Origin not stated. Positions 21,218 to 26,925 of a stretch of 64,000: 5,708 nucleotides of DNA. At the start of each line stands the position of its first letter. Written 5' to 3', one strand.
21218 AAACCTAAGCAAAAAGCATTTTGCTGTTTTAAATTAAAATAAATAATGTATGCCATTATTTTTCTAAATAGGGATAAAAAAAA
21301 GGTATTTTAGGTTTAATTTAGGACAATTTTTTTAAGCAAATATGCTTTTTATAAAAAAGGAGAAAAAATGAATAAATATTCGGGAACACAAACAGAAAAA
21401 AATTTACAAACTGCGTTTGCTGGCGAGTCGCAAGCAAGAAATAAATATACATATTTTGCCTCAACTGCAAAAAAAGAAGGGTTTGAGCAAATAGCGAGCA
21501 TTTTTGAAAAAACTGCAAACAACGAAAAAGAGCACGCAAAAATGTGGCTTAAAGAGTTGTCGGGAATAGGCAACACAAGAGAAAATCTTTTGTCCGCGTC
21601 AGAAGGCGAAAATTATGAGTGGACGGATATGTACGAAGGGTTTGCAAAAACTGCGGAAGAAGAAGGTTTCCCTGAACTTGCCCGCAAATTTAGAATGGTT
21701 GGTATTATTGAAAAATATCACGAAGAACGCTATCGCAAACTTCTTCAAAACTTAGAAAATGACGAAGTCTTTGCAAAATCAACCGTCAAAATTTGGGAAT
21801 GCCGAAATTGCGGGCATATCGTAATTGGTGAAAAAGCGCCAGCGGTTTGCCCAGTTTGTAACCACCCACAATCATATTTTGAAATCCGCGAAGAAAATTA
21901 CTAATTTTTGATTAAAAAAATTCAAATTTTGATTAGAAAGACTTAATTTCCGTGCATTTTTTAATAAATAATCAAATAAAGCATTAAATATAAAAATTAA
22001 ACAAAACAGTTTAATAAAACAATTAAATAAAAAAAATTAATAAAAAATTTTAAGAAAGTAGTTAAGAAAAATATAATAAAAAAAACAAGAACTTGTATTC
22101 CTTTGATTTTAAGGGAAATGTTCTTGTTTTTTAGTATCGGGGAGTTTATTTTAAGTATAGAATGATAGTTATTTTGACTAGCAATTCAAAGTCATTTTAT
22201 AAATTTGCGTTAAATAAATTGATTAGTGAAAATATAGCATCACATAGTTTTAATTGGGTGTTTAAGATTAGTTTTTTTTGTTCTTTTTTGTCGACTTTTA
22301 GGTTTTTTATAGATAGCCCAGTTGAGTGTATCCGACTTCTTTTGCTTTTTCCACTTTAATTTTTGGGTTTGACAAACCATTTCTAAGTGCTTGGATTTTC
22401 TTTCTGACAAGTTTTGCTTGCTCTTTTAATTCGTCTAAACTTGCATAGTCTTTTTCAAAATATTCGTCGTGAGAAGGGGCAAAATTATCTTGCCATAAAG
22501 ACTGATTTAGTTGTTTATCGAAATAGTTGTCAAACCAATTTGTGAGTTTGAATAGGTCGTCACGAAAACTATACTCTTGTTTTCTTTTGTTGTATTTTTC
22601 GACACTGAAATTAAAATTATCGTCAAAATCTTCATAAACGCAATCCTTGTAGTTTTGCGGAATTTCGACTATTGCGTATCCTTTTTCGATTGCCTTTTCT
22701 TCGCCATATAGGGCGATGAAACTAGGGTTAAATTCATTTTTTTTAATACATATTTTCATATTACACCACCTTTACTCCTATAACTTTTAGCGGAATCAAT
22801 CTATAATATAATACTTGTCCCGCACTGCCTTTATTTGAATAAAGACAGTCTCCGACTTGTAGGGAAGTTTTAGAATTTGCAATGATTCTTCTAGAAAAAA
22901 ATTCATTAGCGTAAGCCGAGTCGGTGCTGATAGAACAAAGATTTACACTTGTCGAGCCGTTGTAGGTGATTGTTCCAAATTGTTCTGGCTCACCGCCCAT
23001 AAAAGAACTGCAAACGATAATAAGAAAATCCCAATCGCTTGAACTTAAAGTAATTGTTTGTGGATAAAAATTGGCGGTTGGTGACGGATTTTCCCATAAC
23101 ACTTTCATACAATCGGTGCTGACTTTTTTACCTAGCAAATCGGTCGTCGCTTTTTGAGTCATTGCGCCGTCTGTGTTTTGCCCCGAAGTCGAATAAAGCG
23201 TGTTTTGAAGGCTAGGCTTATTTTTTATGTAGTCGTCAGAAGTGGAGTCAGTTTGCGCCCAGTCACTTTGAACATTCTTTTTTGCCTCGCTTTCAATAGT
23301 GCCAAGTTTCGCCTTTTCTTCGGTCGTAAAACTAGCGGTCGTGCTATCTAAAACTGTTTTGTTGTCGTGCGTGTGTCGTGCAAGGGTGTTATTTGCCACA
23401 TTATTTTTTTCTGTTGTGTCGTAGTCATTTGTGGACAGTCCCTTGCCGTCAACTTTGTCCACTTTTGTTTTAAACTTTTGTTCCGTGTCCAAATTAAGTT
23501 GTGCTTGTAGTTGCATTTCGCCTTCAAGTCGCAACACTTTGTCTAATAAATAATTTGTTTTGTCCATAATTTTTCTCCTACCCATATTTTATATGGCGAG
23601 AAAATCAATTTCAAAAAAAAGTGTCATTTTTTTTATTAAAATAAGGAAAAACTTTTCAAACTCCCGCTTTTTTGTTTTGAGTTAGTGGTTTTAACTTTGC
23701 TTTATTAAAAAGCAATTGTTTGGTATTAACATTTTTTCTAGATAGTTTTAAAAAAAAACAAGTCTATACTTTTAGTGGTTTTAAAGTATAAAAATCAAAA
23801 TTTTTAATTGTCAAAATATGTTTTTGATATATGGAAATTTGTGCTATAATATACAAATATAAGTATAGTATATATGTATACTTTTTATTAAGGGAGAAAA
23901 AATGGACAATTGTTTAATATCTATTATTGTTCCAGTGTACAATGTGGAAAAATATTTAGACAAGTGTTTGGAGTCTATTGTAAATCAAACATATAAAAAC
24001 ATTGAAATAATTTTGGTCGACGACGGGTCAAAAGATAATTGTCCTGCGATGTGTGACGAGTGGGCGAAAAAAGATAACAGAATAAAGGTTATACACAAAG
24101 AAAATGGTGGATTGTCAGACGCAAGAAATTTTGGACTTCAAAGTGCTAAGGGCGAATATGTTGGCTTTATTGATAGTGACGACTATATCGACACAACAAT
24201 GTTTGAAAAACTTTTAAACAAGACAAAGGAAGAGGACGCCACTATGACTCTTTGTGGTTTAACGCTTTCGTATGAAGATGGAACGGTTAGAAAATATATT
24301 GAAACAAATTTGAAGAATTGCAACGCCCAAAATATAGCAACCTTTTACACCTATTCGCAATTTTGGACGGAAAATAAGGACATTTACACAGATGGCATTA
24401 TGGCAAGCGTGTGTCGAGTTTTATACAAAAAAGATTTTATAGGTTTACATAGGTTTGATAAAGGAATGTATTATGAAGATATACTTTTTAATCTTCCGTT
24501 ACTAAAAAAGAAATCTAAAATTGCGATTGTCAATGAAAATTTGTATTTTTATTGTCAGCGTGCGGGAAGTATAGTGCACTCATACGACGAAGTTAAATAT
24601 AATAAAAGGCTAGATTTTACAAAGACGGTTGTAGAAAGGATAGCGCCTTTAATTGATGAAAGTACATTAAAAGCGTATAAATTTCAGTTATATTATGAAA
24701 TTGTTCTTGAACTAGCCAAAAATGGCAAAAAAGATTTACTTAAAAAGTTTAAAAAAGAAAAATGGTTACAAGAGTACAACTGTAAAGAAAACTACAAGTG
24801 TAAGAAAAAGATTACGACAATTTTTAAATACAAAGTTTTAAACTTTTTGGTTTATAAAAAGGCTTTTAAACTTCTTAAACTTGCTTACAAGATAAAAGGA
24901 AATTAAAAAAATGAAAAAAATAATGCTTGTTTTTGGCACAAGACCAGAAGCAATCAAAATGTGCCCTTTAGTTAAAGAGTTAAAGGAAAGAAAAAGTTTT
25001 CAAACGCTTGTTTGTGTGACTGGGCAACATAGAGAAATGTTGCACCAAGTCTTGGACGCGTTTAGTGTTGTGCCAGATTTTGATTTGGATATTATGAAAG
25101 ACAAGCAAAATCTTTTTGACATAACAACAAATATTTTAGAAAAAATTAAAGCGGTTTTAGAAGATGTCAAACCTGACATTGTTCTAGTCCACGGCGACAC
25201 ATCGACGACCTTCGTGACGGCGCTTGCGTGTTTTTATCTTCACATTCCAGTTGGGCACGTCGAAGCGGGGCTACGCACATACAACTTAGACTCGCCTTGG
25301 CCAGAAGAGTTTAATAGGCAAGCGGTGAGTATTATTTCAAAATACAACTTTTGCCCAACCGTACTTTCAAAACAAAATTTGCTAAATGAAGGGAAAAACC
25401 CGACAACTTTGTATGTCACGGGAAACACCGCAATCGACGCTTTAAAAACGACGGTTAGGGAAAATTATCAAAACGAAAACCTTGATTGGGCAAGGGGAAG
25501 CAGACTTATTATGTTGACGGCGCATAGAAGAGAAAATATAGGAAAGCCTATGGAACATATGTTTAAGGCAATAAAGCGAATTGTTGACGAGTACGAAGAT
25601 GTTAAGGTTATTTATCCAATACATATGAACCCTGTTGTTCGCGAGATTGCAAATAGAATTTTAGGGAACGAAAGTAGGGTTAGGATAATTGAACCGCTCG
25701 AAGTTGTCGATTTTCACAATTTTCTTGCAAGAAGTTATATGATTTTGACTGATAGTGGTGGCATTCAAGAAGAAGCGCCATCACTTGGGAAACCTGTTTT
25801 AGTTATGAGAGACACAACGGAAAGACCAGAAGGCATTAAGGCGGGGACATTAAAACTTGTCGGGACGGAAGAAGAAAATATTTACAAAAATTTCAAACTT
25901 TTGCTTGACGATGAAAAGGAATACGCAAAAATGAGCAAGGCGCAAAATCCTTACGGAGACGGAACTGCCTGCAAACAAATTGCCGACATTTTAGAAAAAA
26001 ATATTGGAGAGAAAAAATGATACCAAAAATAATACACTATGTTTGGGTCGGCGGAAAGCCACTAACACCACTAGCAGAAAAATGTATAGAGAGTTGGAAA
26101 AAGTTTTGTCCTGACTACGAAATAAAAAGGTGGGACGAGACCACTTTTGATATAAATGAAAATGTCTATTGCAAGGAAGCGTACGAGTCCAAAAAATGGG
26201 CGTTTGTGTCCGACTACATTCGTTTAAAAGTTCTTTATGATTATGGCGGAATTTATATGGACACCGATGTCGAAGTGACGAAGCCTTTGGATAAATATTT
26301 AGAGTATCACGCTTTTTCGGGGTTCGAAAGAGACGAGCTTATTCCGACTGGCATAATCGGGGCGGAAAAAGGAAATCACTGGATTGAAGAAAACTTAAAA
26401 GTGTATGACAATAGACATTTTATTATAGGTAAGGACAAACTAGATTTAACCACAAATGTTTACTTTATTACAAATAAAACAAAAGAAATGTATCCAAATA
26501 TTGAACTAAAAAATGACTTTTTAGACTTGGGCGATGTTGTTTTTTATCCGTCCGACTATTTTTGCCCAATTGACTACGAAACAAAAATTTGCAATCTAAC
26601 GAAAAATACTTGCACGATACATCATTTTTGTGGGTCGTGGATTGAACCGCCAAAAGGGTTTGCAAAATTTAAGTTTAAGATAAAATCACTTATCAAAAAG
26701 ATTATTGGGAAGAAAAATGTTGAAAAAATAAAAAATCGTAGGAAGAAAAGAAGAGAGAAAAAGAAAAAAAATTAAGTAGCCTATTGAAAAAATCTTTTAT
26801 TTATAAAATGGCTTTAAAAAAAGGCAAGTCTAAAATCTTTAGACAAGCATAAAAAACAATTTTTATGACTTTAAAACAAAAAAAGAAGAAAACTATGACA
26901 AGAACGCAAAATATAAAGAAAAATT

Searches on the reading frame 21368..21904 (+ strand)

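Call 74: search_protein_families(library=pfam, proteins=[window:21368-21904:+], max_evalue=0.0001)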
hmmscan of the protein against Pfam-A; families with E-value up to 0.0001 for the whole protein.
window:21368-21904:+ (178 aa): 3 families
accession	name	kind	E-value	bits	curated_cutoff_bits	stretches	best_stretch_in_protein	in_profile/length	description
PF02915.23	Rubrerythrin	-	2.3e-26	93.2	22.8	1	11-126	1-137/137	Rubrerythrin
PF21349.2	RUBY_RBDX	-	1.8e-14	53.3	26.5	1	143-172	1-30/30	Rubrerythrin, rubredoxin-like domain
PF00210.30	Ferritin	-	1.6e-07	31.8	24.5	1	11-99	2-92/142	Ferritin-like domain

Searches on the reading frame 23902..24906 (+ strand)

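Call 74: search_protein_families(library=pfam, proteins=[window:23902-24906:+], max_evalue=0.0001)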
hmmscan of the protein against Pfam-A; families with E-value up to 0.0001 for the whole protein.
window:23902-24906:+ (334 aa): 3 families
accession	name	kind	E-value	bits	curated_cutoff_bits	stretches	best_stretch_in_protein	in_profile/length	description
PF00535.33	Glycos_transf_2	-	1.9e-42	145.5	23.3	1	7-169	1-158/168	Glycosyl transferase family 2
PF10111.15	Glyco_tranf_2_2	-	1.4e-12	48.2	27.3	1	7-215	1-214/276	Glycosyltransferase like family 2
PF13641.12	Glyco_tranf_2_3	-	5.3e-12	46.7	27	1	6-123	3-126/230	Glycosyltransferase like family 2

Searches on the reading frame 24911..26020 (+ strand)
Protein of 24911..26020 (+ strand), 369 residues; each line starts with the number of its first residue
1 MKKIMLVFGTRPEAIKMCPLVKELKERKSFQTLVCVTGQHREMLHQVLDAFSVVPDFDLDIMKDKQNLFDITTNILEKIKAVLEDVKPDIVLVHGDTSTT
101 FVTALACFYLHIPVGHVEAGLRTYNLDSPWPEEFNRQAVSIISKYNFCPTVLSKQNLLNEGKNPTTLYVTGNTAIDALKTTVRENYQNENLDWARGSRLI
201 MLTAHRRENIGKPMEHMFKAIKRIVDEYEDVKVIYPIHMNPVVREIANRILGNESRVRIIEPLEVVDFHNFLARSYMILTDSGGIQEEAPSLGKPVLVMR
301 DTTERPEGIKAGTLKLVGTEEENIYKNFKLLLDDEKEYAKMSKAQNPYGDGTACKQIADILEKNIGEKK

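Call 74: search_protein_families(library=pfam, proteins=[window:24911-26020:+], max_evalue=0.0001)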
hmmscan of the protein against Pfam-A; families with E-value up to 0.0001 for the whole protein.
window:24911-26020:+ (369 aa): 1 family
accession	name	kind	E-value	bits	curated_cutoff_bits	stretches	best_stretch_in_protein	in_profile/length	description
PF02350.25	Epimerase_2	-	3.6e-121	404.7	30.6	1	22-362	1-347/347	UDP-N-acetylglucosamine 2-epimerase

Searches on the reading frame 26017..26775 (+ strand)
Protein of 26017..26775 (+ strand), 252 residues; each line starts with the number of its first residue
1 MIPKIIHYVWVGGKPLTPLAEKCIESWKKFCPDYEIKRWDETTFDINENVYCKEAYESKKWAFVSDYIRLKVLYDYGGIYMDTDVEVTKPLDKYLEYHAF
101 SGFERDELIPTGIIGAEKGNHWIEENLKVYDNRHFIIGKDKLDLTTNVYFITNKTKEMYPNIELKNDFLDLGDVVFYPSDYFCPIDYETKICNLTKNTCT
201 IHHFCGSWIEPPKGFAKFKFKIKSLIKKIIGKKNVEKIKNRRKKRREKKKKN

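Call 74: search_protein_families(library=pfam, proteins=[window:26017-26775:+], max_evalue=0.0001)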
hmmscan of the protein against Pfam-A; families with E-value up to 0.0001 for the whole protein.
window:26017-26775:+ (252 aa): 3 families
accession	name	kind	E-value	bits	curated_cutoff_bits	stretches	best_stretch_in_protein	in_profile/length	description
PF04488.21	Gly_transf_sug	-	1.1e-17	65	23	1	21-96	5-88/93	Glycosyltransferase sugar-binding region containing DXD motif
PF05704.18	Caps_synth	-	2.6e-12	47.2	24.5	1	4-107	48-156/278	Capsular polysaccharide synthesis protein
PF12919.13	TcdA_TcdB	-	9.1e-12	45.4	23.6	1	47-85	156-194/382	TcdA/TcdB catalytic glycosyltransferase domain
